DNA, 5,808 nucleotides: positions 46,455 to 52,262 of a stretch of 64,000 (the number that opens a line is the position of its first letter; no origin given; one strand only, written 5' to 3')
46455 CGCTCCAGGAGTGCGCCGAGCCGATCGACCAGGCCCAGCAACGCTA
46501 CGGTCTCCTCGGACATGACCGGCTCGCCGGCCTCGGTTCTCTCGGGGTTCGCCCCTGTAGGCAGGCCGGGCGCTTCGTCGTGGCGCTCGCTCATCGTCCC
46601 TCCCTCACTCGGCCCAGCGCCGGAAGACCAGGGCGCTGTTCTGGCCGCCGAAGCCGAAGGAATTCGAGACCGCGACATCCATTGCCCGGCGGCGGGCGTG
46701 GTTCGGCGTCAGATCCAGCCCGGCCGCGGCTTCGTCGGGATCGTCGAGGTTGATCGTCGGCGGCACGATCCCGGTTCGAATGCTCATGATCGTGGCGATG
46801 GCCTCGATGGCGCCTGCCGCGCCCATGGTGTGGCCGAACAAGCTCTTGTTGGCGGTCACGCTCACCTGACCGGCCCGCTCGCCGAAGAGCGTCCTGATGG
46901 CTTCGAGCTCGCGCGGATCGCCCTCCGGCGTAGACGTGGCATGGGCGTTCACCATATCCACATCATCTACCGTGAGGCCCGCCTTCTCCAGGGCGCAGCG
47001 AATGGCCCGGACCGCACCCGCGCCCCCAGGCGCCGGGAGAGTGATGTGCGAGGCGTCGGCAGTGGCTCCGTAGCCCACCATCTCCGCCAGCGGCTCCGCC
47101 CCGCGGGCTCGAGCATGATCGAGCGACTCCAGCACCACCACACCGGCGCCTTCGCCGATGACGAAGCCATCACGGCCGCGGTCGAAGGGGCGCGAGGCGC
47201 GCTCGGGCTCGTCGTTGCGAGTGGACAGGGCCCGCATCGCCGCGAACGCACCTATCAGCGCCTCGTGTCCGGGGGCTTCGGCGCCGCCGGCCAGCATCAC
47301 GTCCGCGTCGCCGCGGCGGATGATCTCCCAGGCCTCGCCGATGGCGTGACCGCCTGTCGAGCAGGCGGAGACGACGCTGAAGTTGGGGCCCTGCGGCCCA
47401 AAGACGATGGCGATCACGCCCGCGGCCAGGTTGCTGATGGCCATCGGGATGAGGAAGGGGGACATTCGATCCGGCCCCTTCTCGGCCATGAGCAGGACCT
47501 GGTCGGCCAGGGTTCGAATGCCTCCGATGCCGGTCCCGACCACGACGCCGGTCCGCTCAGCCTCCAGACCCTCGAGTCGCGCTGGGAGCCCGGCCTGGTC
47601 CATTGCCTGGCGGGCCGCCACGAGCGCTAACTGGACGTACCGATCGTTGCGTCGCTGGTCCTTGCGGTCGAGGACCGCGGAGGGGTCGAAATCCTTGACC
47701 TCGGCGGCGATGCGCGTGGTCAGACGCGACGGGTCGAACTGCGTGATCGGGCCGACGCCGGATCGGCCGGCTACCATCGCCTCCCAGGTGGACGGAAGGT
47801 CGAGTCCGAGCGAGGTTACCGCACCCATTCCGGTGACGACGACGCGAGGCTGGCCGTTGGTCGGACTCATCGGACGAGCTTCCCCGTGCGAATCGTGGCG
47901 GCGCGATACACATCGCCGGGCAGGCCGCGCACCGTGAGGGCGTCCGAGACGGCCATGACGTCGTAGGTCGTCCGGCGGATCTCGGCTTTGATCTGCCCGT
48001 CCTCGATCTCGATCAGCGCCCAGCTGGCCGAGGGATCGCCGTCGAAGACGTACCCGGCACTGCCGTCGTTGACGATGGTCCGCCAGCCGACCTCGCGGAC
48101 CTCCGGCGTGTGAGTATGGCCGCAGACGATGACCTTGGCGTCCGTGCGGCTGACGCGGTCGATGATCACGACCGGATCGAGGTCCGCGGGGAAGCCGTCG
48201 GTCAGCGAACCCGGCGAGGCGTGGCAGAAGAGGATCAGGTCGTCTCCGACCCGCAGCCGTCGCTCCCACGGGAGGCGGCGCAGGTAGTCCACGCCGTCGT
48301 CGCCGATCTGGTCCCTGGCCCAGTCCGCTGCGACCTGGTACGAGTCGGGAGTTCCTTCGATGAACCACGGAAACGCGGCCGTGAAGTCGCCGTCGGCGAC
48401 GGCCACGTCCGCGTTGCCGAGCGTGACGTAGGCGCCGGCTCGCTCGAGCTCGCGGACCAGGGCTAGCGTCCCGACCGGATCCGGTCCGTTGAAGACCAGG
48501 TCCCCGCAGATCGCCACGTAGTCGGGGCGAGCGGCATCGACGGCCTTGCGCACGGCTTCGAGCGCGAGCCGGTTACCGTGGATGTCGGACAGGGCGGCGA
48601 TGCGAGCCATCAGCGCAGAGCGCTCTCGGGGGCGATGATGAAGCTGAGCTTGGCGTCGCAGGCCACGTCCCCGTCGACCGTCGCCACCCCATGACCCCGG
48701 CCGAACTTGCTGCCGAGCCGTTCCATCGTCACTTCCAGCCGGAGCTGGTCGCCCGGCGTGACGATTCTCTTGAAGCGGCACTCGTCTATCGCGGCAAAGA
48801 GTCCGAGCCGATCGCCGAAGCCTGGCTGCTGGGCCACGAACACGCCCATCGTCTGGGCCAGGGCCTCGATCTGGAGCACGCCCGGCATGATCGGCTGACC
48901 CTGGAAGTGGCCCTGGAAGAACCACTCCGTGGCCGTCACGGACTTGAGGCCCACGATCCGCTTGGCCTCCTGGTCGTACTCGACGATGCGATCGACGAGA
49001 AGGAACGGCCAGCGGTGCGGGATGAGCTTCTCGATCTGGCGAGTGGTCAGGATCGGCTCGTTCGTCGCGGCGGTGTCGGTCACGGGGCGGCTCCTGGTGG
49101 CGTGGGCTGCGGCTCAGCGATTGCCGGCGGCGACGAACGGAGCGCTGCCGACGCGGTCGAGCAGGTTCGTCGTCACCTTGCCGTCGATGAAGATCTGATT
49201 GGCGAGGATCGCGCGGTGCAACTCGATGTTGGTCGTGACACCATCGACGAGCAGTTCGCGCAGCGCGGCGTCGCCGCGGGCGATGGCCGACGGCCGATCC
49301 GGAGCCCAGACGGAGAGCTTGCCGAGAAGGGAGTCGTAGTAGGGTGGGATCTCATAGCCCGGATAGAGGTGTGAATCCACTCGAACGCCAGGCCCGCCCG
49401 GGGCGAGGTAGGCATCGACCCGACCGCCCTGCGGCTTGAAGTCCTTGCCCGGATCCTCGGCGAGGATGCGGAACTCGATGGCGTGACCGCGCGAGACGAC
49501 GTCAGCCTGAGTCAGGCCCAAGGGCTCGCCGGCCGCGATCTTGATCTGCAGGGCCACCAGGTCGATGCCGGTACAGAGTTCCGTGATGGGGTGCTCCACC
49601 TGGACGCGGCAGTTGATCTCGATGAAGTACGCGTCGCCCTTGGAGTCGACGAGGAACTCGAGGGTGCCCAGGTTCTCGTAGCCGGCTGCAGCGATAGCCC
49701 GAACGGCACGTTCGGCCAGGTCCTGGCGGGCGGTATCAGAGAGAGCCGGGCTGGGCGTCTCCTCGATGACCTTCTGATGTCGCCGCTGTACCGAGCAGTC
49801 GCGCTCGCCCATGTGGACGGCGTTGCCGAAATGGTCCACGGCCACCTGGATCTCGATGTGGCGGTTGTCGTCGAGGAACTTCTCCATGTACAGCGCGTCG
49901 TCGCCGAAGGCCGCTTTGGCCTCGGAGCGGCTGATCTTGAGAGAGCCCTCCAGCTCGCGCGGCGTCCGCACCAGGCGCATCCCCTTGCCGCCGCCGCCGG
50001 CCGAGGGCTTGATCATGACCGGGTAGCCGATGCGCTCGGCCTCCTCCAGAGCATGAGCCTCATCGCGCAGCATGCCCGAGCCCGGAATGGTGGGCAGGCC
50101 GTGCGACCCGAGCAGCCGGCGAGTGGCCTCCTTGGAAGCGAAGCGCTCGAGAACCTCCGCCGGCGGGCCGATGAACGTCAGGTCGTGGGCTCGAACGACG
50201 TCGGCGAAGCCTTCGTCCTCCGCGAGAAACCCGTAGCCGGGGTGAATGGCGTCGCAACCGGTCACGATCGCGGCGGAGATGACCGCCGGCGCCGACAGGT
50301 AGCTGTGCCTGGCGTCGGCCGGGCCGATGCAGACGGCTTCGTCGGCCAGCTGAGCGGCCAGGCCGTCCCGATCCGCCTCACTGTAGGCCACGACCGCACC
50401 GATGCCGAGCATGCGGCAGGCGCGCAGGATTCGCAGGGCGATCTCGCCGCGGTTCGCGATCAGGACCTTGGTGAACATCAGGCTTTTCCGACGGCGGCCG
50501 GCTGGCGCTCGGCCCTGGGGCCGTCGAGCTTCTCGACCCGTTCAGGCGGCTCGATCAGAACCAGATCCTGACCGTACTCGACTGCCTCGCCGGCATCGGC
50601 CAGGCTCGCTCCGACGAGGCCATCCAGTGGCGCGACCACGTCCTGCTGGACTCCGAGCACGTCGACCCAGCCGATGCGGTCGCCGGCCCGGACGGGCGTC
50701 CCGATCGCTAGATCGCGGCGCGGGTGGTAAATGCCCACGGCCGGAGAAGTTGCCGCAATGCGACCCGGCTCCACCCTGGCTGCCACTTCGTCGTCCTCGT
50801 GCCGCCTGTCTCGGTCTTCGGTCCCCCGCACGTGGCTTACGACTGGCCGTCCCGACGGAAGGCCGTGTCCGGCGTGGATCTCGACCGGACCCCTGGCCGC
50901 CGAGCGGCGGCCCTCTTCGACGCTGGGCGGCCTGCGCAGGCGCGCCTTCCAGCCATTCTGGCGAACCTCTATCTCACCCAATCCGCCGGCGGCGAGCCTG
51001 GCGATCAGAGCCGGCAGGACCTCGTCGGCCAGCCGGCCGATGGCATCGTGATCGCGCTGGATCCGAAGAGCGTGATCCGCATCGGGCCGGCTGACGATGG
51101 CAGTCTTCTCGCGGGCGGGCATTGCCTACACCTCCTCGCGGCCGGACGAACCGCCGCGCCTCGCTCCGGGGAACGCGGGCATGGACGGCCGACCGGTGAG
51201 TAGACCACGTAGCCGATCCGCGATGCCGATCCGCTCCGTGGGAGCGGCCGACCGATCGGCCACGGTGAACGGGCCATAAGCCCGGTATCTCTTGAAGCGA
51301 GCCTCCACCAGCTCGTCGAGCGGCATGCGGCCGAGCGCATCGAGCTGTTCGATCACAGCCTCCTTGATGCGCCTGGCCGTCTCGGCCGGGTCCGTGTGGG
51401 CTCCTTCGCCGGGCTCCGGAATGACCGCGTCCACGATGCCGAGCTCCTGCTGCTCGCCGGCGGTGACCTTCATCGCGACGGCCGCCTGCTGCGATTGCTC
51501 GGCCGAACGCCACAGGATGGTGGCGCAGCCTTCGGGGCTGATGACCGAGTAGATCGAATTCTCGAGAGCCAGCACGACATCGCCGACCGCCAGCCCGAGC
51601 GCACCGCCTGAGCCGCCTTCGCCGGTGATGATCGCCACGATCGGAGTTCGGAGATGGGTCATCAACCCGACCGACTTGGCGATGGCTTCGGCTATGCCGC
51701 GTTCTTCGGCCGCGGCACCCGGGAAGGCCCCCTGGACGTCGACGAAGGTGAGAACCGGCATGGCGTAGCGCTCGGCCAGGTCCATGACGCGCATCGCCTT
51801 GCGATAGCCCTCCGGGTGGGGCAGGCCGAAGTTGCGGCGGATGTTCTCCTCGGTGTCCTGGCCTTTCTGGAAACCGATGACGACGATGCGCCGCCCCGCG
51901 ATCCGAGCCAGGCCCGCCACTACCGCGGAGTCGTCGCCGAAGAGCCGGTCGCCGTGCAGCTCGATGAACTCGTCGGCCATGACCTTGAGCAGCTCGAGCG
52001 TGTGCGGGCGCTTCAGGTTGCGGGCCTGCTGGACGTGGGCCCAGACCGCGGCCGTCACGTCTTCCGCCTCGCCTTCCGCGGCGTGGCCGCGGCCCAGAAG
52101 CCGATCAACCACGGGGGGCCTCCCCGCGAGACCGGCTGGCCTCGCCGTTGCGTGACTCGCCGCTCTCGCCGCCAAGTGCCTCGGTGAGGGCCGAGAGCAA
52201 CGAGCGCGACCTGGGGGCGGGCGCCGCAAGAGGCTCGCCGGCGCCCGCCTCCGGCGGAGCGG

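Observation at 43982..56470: Thirteen-gene co-directional run linking lysC and birA, an ECF sigma/anti-sigma pair, all ACC subunits and FAS II genes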

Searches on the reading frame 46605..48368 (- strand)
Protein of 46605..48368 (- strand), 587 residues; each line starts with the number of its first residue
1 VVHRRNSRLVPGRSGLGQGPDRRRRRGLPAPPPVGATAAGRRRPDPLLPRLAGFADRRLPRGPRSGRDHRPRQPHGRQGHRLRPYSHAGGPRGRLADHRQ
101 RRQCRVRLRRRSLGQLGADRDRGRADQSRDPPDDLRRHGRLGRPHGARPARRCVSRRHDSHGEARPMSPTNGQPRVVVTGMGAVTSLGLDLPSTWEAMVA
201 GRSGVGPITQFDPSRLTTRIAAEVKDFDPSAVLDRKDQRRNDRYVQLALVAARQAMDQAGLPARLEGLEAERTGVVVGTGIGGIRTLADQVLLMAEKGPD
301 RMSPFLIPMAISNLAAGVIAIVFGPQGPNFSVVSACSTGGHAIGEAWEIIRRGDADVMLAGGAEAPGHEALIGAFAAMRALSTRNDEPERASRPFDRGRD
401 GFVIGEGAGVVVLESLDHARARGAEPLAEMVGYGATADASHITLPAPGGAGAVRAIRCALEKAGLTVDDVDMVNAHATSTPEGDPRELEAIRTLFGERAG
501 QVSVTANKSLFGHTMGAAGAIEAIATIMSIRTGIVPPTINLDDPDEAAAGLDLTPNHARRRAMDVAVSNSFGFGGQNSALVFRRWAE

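Call 5: search_protein_families(library=pfam, proteins=[window:46605-48368:-], max_evalue=0.01)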
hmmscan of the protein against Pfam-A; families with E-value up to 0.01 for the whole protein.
window:46605-48368:- (587 aa): 4 families
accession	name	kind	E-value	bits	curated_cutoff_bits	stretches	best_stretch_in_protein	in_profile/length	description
PF00109.32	ketoacyl-synt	-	1.5e-57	195.5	20.8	1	175-419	3-252/252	Beta-ketoacyl synthase, N-terminal domain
PF02801.28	Ketoacyl-synt_C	-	1.6e-36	125.3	20.8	1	427-541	1-118/119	Beta-ketoacyl synthase, C-terminal domain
PF00108.29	Thiolase_N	-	4.1e-05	23.5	26.4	1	330-370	79-119/260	Thiolase, N-terminal domain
PF02803.24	Thiolase_C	-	0.0021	18.2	27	0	426-520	3-87/123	Thiolase, C-terminal domain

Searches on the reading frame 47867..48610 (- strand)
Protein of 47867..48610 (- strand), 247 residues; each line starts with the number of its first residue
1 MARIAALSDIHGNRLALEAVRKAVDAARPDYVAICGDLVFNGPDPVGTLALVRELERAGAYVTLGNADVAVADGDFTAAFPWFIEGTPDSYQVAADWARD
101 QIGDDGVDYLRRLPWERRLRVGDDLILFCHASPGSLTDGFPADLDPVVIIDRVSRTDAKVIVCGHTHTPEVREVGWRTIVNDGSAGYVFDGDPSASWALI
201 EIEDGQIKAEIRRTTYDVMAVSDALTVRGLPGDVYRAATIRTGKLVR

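Call 7: search_protein_families(library=ncbifam, proteins=[window:47867-48610:-], max_evalue=0.01)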
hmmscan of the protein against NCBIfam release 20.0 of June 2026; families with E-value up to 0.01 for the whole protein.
window:47867-48610:- (247 aa): 4 families
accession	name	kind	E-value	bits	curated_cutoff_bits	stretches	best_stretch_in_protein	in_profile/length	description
TIGR00040.1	yfcE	subfamily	3.6e-14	53.1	56.25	1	3-209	2-157/158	YfcE family phosphodiesterase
NF006988.0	PRK09453.1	equivalog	1e-10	41.8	117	2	154-208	115-168/183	phosphodiesterase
NF001204.0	PRK00166.1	equivalog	5.5e-06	25.9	176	1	6-70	5-69/276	symmetrical bis(5'-nucleosyl)-tetraphosphatase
NF008460.0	PRK11340.1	equivalog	0.0023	17.4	188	0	3-75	51-130/271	phosphodiesterase YaeI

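Call 23: search_solved_structures(query=window:47867-48610:-, max_evalue=0.01)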
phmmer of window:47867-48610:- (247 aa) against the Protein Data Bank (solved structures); distinct sequences matched with E-value up to 0.01: 8.
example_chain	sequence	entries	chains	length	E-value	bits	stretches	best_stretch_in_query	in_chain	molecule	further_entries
3rqz_A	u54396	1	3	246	4.1e-11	46.1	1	3-169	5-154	Metallophosphoesterase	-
1nnw_A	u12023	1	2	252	6.1e-10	42.3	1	2-236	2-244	hypothetical protein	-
2gju_A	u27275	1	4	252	3.8e-09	39.7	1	2-236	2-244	252aa long hypothetical protein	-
3qfm_A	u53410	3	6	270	4.6e-07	32.9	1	1-222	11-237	Putative uncharacterized protein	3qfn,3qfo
2qjc_A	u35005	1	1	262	8.9e-07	31.9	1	3-71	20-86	Diadenosine tetraphosphatase, putative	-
5xce_A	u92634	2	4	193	0.00024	24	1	152-207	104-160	Vacuolar protein sorting-associated protein 29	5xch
5xcj_A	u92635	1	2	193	0.00024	23.9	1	152-207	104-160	Vacuolar protein sorting-associated protein 29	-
5xck_A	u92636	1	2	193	0.00027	23.8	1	155-207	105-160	Vacuolar protein sorting-associated protein 29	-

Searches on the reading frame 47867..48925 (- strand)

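Call 4: search_protein_families(library=pfam, proteins=[window:47867-48925:-], max_evalue=0.01)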
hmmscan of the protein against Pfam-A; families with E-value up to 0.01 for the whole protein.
window:47867-48925:- (352 aa): 2 families
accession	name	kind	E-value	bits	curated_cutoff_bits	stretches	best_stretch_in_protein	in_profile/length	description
PF12850.12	Metallophos_2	-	1.1e-19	71.4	27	1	108-309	2-153/154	Calcineurin-like phosphoesterase superfamily domain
PF00149.33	Metallophos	-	1.1e-12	49.2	21.5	1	108-274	2-191/191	Calcineurin-like phosphoesterase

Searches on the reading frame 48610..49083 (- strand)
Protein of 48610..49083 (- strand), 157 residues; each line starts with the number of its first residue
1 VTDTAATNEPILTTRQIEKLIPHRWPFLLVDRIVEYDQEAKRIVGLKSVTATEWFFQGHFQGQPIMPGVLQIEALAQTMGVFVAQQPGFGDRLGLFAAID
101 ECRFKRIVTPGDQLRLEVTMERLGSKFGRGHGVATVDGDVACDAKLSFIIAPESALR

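Call 4: search_protein_families(library=pfam, proteins=[window:48610-49083:-], max_evalue=0.01)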
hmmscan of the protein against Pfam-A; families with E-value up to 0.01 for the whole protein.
window:48610-49083:- (157 aa): 4 families
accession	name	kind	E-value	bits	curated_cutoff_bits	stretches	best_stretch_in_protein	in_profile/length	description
PF07977.19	FabA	-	1.3e-32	112.7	23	1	21-144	1-137/138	FabA-like domain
PF22818.2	ApeI-like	-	1.1e-05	26.2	28.5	1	51-122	25-88/119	ApeI dehydratase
PF03061.28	4HBT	-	0.0024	18.6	20.6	1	78-127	15-63/79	Thioesterase superfamily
PF01575.25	MaoC_dehydratas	-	0.0035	17.4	27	1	89-136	70-117/123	MaoC like domain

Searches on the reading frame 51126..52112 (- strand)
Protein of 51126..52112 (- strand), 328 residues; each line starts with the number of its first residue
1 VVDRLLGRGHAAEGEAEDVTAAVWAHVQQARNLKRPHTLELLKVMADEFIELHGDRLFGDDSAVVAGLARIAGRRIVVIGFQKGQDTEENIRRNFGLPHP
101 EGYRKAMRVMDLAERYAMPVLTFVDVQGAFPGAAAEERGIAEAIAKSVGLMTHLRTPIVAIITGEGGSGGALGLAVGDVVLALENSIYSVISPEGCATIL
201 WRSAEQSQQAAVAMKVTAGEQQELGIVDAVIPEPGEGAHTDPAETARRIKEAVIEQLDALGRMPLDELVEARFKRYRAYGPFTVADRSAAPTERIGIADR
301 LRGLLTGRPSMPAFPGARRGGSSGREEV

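Call 7: search_protein_families(library=ncbifam, proteins=[window:51126-52112:-], max_evalue=0.01)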
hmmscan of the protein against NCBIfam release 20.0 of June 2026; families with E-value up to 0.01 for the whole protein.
window:51126-52112:- (328 aa): 6 families
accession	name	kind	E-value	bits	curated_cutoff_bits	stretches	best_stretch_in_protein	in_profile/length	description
NF004344.0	PRK05724.1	equivalog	7.9e-112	373.6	357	1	23-283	57-317/319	acetyl-CoA carboxylase carboxyltransferase subunit alpha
TIGR00513.1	accA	equivalog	7.4e-103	344.3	319.3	1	23-284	57-318/321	acetyl-CoA carboxylase carboxyl transferase subunit alpha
NF041504.1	AccA_sub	subfamily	8.4e-100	333.4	300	1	24-278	1-255/257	carboxyltransferase subunit alpha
NF008971.0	PRK12319.1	equivalog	1.1e-87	293.9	406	1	26-279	7-256/256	acetyl-CoA carboxylase carboxyl transferase subunit alpha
TIGR03134.1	malonate_gamma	equivalog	5.4e-13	49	237.15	1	60-258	19-229/258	biotin-independent malonate decarboxylase subunit gamma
TIGR01117.1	mmdA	subfamily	3.8e-10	39.2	998.8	1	64-211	305-448/512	methylmalonyl-CoA decarboxylase subunit alpha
